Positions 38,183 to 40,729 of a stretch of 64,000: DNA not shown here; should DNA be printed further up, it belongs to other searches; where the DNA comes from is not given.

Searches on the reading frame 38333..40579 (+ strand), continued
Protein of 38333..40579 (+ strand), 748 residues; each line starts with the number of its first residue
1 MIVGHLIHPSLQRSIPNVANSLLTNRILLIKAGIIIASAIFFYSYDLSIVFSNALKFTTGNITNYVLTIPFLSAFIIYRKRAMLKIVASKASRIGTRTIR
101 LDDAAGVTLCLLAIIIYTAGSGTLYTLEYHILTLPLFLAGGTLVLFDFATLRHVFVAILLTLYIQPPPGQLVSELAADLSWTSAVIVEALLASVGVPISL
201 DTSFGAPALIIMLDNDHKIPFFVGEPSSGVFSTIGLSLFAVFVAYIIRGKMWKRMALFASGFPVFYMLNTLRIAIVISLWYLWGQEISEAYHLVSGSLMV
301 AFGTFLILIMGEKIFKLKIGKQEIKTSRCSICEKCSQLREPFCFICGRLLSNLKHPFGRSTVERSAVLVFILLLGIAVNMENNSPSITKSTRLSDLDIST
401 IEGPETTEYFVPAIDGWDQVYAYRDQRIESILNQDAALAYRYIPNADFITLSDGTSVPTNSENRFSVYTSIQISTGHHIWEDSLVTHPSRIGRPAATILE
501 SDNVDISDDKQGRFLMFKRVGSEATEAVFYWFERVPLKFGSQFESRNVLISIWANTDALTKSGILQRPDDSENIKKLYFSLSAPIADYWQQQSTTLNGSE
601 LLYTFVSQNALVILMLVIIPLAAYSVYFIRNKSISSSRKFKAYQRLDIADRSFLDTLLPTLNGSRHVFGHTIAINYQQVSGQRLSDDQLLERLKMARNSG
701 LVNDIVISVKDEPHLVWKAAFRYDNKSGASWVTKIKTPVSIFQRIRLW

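Call 64: fold_search(model_id=the predicted structure, library=pdb)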
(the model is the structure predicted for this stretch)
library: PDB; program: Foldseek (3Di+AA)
matches with E <= 10: 586; with E <= 0.001: 0
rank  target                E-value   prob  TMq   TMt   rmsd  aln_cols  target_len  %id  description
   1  3lyd_B                5.9e-02  0.97  0.12  0.39   7.4       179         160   11  Crystal structure of Putative uncharacterized protein from Jonesia denitrificans (released 2010-03-09)
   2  3lyd_A                8.0e-02  0.96  0.12  0.40   7.6       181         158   11  Crystal structure of Putative uncharacterized protein from Jonesia denitrificans (released 2010-03-09)
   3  6w2y_B                1.3e-01  0.21  0.09  0.10  15.4       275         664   12  CryoEM Structure of GABAB1b Homodimer (released 2020-07-01)
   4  5zi8_A                2.6e-01  1.00  0.08  0.48   4.0        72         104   21  Crystal structure of the PadR-family transcriptional regulator Rv3488 of Mycobacterium tuberculosis H37Rv in complex w (released 2018-10-17)
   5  5zi8_B                3.1e-01  0.99  0.08  0.47   4.1        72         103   21  Crystal structure of the PadR-family transcriptional regulator Rv3488 of Mycobacterium tuberculosis H37Rv in complex w (released 2018-10-17)
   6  4xes_A                3.5e-01  0.06  0.08  0.10  25.9       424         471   10  Structure of active-like neurotensin receptor (released 2015-07-29)
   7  2e1n_A                3.7e-01  0.99  0.09  0.49   4.1        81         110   18  Crystal structure of the Cyanobacterium circadian clock modifier Pex (released 2006-11-28)
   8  7qz5_A                3.7e-01  0.97  0.08  0.42   3.8        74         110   15  Transcriptional regulator LmrR with Trp-67 and Trp-96 replaced by the unnatural amino acid 5-fluoroTrp (released 2022-11-23)
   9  9i6h_E                3.8e-01  0.16  0.09  0.21  23.2       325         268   10  Room temperature structure of KR2 rhodopsin in pentameric form at 95% relative humidity (released 2025-07-16)
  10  6w2y_A                4.0e-01  0.14  0.09  0.10  16.2       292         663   11  CryoEM Structure of GABAB1b Homodimer (released 2020-07-01)
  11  3elk_A                4.2e-01  0.99  0.09  0.49   4.4        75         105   20  Crystal structure of putative transcriptional regulator TA0346 from Thermoplasma acidophilum (released 2008-09-30)
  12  8y63_R                4.2e-01  0.08  0.08  0.14  20.6       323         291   10  Cryo-EM structure of the C20:0 ceramide-bound FPR2-Gi complex (released 2025-02-05)
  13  3f8f_B                4.4e-01  0.99  0.09  0.45   3.8        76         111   12  Crystal structure of multidrug binding transcriptional regulator LmrR complexed with Daunomycin (released 2008-12-30)
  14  7q34_A                4.4e-01  0.96  0.08  0.45   3.8        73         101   15  Crystal structure of the multidrug binding transcriptional regulator LmrR in complex squaraine dye (released 2022-06-01)
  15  9i6i_E                4.4e-01  0.16  0.09  0.21  22.6       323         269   10  Room-temperature structure of KR2 rhodopsin in pentameric form at 85% relative humidity (released 2025-07-16)
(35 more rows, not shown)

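Call 71: find_encoding_contigs(protein=P0021, flank=10000, max_places=2)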
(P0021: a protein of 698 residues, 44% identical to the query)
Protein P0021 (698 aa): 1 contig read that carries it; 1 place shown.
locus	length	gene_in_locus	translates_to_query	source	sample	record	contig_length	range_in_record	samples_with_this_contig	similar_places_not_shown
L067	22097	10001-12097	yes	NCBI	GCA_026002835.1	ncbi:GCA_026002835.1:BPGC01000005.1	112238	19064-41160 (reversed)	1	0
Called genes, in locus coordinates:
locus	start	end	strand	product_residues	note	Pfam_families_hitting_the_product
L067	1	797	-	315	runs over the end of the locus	PF00733:Asn_synthase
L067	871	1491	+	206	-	PF00300:His_Phos_1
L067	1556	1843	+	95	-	-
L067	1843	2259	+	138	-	PF00116:COX2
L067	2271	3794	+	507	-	PF00115:COX1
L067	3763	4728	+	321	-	PF13473:Cupredoxin_1 (faint), PF07732:Cu-oxidase_3 (faint), PF06525:SoxE (faint), PF07731:Cu-oxidase_2 (faint), PF00127:Copper-bind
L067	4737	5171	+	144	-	PF02628:COX15-CtaA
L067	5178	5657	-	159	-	-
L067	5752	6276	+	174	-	PF02566:OsmC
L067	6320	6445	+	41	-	-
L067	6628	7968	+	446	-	-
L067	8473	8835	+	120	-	-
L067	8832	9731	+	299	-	-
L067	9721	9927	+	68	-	-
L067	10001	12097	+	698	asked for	PF09721:Exosortase_EpsH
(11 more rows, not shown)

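Call 72: find_encoding_contigs(protein=P0022, flank=10000, max_places=2)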
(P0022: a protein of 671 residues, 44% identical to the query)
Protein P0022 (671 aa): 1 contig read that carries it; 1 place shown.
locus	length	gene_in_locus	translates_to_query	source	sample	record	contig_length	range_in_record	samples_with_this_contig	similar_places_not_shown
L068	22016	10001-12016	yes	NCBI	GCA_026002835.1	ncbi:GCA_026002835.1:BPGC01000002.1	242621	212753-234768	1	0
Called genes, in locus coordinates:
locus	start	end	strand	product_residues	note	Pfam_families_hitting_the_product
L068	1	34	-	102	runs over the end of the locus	-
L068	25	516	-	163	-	-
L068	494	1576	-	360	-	-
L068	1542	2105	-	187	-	-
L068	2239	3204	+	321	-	PF08706:D5_N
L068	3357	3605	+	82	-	-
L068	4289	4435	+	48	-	-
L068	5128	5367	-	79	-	-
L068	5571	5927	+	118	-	-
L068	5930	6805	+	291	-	PF25939:DUF7982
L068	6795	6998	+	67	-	-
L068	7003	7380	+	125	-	-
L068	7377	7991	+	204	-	-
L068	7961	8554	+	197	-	PF07760:DUF1616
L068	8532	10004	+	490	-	PF01943:Polysacc_synt, PF01554:MatE, PF03023:MurJ (weak)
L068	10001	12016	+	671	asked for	PF09721:Exosortase_EpsH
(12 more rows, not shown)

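Call 78: find_encoding_contigs(protein=P0012, flank=10000, max_places=1)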
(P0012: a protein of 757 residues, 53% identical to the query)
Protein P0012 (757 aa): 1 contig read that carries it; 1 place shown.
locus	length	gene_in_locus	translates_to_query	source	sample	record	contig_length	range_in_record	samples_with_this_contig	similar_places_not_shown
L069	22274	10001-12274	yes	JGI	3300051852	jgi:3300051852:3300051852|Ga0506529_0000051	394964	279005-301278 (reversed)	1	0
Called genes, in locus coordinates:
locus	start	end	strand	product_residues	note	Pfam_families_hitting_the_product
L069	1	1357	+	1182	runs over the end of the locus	PF07995:GSDH, PF13517:FG-GAP_3 (faint), PF00801:PKD, PF18911:PKD_4, PF22352:K319L-like_PKD (weak), PF01839:FG-GAP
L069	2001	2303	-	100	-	PF14947:HTH_45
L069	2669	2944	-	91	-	-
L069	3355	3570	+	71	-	-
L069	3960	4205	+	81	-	PF14947:HTH_45 (weak)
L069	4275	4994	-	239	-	PF04307:YdjM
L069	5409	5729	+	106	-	PF14947:HTH_45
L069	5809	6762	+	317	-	PF00685:Sulfotransfer_1, PF13469:Sulfotransfer_3 (weak)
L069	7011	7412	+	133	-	-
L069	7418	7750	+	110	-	PF14947:HTH_45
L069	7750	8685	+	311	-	PF00535:Glycos_transf_2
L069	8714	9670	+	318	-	PF25939:DUF7982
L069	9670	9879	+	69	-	-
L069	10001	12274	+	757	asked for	PF09721:Exosortase_EpsH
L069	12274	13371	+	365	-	PF20706:GT4-conflict, PF13439:Glyco_transf_4, PF13579:Glyco_trans_4_4, PF00534:Glycos_transf_1, PF13692:Glyco_trans_1_4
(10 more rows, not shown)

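Call 79: find_encoding_contigs(protein=P0015, flank=10000, max_places=1)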
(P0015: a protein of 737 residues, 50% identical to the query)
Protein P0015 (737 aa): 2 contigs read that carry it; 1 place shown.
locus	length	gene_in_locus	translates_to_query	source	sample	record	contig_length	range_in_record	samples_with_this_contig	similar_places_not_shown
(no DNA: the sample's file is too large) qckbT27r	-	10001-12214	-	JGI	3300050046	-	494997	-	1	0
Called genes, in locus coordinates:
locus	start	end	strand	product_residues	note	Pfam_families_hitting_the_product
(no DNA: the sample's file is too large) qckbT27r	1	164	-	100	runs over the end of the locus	-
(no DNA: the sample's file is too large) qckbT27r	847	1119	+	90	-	-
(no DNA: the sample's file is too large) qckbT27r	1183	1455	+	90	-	-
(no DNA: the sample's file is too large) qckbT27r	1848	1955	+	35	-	-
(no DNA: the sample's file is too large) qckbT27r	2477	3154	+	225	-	-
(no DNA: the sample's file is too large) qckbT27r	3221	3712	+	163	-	-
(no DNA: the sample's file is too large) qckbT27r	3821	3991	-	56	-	-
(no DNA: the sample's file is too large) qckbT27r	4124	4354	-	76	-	-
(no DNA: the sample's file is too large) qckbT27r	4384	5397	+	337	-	-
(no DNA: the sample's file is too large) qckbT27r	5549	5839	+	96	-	-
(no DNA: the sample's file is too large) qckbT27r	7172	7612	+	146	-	-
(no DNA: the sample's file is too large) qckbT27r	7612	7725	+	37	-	-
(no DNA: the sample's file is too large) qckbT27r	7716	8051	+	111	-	PF14947:HTH_45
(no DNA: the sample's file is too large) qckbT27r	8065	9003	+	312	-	PF00535:Glycos_transf_2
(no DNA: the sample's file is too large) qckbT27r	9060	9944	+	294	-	PF25939:DUF7982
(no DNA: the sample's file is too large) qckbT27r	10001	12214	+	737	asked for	PF09721:Exosortase_EpsH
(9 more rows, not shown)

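Call 80: find_encoding_contigs(protein=P0077, flank=10000, max_places=1)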
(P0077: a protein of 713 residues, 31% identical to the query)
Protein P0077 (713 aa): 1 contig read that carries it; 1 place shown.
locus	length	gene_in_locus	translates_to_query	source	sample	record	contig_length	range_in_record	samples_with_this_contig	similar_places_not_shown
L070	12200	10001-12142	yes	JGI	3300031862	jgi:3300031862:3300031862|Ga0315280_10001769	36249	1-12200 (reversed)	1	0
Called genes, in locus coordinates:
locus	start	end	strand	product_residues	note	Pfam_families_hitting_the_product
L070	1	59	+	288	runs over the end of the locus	PF00535:Glycos_transf_2, PF10111:Glyco_tranf_2_2, PF13641:Glyco_tranf_2_3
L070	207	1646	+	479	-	PF04055:Radical_SAM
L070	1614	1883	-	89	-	-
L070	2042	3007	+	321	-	PF01073:3Beta_HSD, PF01370:Epimerase, PF02719:Polysacc_synt_2, PF04321:RmlD_sub_bind, PF05368:NmrA, PF16363:GDP_Man_Dehyd, PF13460:NAD_binding_10, PF07993:NAD_binding_4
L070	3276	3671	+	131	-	-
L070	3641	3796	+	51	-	-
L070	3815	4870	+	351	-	PF01041:DegT_DnrJ_EryC1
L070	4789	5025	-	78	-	-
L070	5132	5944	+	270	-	PF04055:Radical_SAM, PF13186:SPASM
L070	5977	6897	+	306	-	PF00535:Glycos_transf_2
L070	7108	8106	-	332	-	PF00724:Oxidored_FMN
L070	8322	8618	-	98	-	PF00581:Rhodanese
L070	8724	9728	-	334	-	PF00174:Oxidored_molyb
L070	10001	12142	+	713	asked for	PF09721:Exosortase_EpsH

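Call 81: find_encoding_contigs(protein=P0081, flank=10000, max_places=1)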
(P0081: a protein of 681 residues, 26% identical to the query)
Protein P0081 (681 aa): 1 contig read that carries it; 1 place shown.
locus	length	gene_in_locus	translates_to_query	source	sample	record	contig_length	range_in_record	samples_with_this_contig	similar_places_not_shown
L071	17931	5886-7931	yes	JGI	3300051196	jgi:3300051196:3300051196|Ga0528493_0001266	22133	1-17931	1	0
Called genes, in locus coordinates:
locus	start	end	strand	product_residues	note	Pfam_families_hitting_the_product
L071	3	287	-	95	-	?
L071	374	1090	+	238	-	-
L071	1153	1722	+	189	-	PF13489:Methyltransf_23, PF08241:Methyltransf_11, PF13847:Methyltransf_31 (weak), PF01209:Ubie_methyltran (weak), PF13649:Methyltransf_25 (weak)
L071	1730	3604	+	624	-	PF13522:GATase_6, PF13537:GATase_7, PF00733:Asn_synthase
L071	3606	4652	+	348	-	PF00881:Nitroreductase (faint)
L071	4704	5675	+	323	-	PF01073:3Beta_HSD, PF01370:Epimerase, PF02719:Polysacc_synt_2, PF04321:RmlD_sub_bind, PF05368:NmrA, PF16363:GDP_Man_Dehyd, PF07993:NAD_binding_4, PF13460:NAD_binding_10, +1 more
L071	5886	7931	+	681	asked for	PF09721:Exosortase_EpsH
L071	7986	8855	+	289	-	PF25939:DUF7982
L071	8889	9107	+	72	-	PF26161:DUF8044 (faint)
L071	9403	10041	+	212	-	PF07760:DUF1616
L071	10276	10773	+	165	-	-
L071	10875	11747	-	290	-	-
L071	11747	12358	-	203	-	-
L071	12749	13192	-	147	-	-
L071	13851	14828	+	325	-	PF01073:3Beta_HSD, PF01370:Epimerase, PF02719:Polysacc_synt_2, PF04321:RmlD_sub_bind, PF05368:NmrA (weak), PF13460:NAD_binding_10, PF16363:GDP_Man_Dehyd, PF07993:NAD_binding_4, +2 more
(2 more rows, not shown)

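Call 87: find_homologous_proteins(query=P0077, max_evalue=1e-10)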
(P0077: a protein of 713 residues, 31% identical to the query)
Query P0077 (713 aa): 1111 proteins with E <= 1e-10 among 8000 candidates; the best 120 are listed.
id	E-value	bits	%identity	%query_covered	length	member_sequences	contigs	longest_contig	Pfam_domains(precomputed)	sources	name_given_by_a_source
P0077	0.0e+0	1580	100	100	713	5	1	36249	PF09721.16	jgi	-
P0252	0.0e+0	1356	85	100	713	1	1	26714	PF09721.16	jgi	jgi:exosortase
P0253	0.0e+0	1330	84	100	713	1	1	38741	PF09721.16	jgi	jgi:exosortase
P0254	0.0e+0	1318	83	99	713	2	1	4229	PF09721.16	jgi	jgi:exosortase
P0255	0.0e+0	1300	82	98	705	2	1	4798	PF09721.16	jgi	jgi:exosortase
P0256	0.0e+0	1281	79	100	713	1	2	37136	PF09721.16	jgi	jgi:exosortase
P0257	0.0e+0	1280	81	100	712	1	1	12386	PF09721.16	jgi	jgi:exosortase/archaeosortase family protein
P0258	0.0e+0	1278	80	100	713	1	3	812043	PF09721.16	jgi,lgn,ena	jgi:exosortase/archaeosortase family protein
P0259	0.0e+0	1277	81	99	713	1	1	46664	PF09721.16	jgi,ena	-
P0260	0.0e+0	1269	79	100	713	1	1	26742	PF09721.16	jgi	jgi:exosortase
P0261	0.0e+0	1266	82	98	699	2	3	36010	PF09721.16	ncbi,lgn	-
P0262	0.0e+0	1266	79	99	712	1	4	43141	PF09721.16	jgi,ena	jgi:exosortase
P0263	0.0e+0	1256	79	97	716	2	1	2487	PF09721.16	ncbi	-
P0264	0.0e+0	1253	78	99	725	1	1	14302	PF09721.16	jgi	jgi:exosortase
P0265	0.0e+0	1249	77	100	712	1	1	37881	PF09721.16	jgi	jgi:exosortase/archaeosortase family protein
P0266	0.0e+0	1249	79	99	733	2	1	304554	PF09721.16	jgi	jgi:exosortase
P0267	0.0e+0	1239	78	99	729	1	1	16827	PF09721.16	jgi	jgi:exosortase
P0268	0.0e+0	1239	79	96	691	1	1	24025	PF09721.16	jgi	jgi:exosortase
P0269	0.0e+0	1237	79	97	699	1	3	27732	PF09721.16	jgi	jgi:exosortase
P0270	0.0e+0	1230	76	99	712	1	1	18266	PF09721.16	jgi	jgi:exosortase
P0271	0.0e+0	1223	76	99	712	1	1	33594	PF09721.16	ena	-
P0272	0.0e+0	1218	76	98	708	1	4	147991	PF09721.16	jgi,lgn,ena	jgi:exosortase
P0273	0.0e+0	1213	76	98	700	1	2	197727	PF09721.16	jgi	jgi:exosortase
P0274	0.0e+0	1204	76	99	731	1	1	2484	PF09721.16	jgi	-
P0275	0.0e+0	1199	77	98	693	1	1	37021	PF09721.16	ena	-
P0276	0.0e+0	1187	76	96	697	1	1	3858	PF09721.16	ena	-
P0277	0.0e+0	1179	75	100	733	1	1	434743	PF09721.16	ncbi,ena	-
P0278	0.0e+0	1157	73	100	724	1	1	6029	PF09721.16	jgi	jgi:exosortase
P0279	0.0e+0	1147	72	99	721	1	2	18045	PF09721.16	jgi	jgi:exosortase/archaeosortase family protein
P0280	0.0e+0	1140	70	100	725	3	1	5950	PF09721.16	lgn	-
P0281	0.0e+0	1132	71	96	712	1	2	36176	PF09721.16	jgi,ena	-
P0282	0.0e+0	1130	71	98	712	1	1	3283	PF09721.16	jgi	jgi:exosortase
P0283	0.0e+0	1126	71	99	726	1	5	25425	PF09721.16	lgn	-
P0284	0.0e+0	1122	71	99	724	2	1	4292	PF09721.16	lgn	-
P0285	0.0e+0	1111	72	95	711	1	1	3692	PF09721.16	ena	-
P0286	0.0e+0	1087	69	97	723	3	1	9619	PF09721.16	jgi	jgi:exosortase/archaeosortase family protein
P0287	5.5e-297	1005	66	98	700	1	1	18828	PF09721.16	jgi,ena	-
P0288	9.7e-297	1004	66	97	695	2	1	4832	PF09721.16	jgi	-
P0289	1.7e-277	940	61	95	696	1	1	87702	PF09721.16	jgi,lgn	jgi:exosortase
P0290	2.2e-277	940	63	97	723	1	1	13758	PF09721.16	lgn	-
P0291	2.4e-277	940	62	97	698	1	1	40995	PF09721.16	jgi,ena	-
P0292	1.9e-274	930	63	95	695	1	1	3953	PF09721.16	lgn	-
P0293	1.9e-272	924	60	96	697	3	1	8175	PF09721.16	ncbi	-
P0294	1.4e-270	918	62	94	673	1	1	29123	PF09721.16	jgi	jgi:exosortase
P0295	2.7e-270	917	60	94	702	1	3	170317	PF09721.16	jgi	jgi:exosortase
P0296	4.6e-269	913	61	97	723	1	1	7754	PF09721.16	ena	-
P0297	8.5e-268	908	62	95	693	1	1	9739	PF09721.16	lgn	-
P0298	2.4e-267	907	61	95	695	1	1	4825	PF09721.16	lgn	-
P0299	2.7e-265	900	61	95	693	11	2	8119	PF09721.16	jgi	-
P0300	2.9e-264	897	61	95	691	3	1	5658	PF09721.16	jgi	-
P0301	7.1e-264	895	60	95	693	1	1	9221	PF09721.16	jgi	jgi:exosortase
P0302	8.5e-264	895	60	95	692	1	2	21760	PF09721.16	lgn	-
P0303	2.1e-263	894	59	96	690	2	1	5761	PF09721.16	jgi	-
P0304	2.0e-262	891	58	96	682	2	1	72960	PF09721.16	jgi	jgi:exosortase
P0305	5.7e-262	889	59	95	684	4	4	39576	PF09721.16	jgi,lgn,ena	jgi:exosortase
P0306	9.7e-262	888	61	94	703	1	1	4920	PF09721.16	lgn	-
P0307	9.7e-261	885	60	97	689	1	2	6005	PF09721.16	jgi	jgi:exosortase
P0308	6.3e-260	882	59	94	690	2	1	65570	PF09721.16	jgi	jgi:exosortase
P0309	2.4e-259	880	56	98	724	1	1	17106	PF09721.16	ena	-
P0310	2.8e-259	880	58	94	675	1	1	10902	PF09721.16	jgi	jgi:exosortase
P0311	3.9e-259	880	60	95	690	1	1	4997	PF09721.16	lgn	-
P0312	4.3e-259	880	60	94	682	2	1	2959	PF09721.16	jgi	-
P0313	5.3e-259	879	58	97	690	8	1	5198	PF09721.16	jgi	jgi:exosortase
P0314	1.3e-257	875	58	96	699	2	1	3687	PF09721.16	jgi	-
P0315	1.3e-257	875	59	96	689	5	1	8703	PF09721.16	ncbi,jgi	jgi:exosortase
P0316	2.2e-257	874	58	97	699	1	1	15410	PF09721.16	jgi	jgi:exosortase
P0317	4.8e-257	873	58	95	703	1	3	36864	PF09721.16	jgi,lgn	jgi:exosortase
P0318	4.8e-257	873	56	97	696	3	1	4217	PF09721.16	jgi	jgi:exosortase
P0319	9.3e-257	872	57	96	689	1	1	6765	PF09721.16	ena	-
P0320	1.4e-256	871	58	94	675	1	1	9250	PF09721.16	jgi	jgi:exosortase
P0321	9.3e-256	869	58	97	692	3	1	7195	PF09721.16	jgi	jgi:exosortase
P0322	1.4e-255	868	58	95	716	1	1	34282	PF09721.16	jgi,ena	-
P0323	1.5e-255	868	58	96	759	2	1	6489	PF09721.16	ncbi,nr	ncbi:exosortase/archaeosortase family protein [Candidatus Bathyarchaeota archaeon]|nr:exosortase/arc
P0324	2.2e-255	867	57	96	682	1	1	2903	PF09721.16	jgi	jgi:exosortase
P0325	2.5e-255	867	57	96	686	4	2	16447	PF09721.16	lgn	-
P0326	2.7e-255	867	58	95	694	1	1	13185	PF09721.16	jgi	jgi:exosortase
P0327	9.6e-255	865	58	96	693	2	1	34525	PF09721.16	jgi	-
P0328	1.4e-254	865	58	97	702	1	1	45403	PF09721.16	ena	-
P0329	5.3e-254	863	59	96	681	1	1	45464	PF09721.16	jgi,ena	-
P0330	6.0e-254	863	58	94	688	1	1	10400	PF09721.16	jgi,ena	-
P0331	6.2e-254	863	60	95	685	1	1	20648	PF09721.16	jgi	jgi:exosortase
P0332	1.3e-253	862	58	96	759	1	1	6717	PF09721.16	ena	-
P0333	5.1e-253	860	60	94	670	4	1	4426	PF09721.16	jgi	jgi:exosortase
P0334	5.5e-253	859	60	95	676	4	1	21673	PF09721.16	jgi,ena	-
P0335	6.2e-253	859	57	96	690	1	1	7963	PF09721.16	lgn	-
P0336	7.4e-253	859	58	96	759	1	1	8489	PF09721.16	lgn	-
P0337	1.0e-252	858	58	92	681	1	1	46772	PF09721.16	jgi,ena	-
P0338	1.3e-252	858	56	96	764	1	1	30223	PF09721.16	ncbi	-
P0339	1.4e-252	858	55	97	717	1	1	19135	PF09721.16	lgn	-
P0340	1.9e-252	858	55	97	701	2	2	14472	PF09721.16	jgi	jgi:exosortase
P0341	1.9e-252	858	59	94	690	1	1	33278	PF09721.16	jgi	-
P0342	2.5e-252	857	58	95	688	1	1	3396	PF09721.16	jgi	-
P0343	3.3e-252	857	57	94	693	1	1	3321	PF09721.16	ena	-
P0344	5.5e-252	856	58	96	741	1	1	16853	PF09721.16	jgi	jgi:exosortase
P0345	6.7e-252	856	58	94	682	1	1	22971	PF09721.16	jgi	jgi:exosortase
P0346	3.3e-251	854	58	94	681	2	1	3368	PF09721.16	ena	-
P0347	6.1e-251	853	57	96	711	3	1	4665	PF09721.16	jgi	-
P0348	7.7e-251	852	58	95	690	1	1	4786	PF09721.16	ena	-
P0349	1.0e-250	852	58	96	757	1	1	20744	PF09721.16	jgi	jgi:exosortase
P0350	1.0e-250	852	57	96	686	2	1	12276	PF09721.16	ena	-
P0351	4.7e-250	850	57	96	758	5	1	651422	PF09721.16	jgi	jgi:exosortase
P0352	4.8e-250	850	57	94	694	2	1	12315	PF09721.16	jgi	-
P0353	8.9e-250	849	59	91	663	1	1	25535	PF09721.16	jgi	-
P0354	1.4e-249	848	60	89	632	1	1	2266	PF09721.16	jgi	jgi:exosortase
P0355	3.2e-249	847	58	95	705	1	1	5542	PF09721.16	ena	-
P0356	3.5e-249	847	58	96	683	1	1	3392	PF09721.16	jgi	-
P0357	4.4e-249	846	57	96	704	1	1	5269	PF09721.16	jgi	jgi:exosortase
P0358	5.7e-249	846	59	94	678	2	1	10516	PF09721.16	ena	-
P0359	1.4e-248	845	55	97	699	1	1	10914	PF09721.16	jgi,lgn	jgi:exosortase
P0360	2.1e-248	844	57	95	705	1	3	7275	PF09721.16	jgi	jgi:exosortase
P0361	2.5e-248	844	59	94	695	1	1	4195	PF09721.16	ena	-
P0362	4.7e-248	843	58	94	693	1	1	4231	PF09721.16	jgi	-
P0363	9.4e-248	842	58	94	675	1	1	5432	PF09721.16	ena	-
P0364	1.4e-247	842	55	96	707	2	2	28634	PF09721.16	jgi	jgi:exosortase/archaeosortase family protein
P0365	1.6e-247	841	57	96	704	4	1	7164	PF09721.16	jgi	-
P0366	1.7e-247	841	59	95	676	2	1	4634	PF09721.16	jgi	-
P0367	2.9e-247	840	56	99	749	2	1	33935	PF09721.16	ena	-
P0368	4.2e-247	840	57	95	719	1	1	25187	PF09721.16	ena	-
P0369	8.8e-247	839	58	95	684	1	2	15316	PF09721.16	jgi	-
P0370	2.1e-246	838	59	95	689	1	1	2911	PF09721.16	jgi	jgi:exosortase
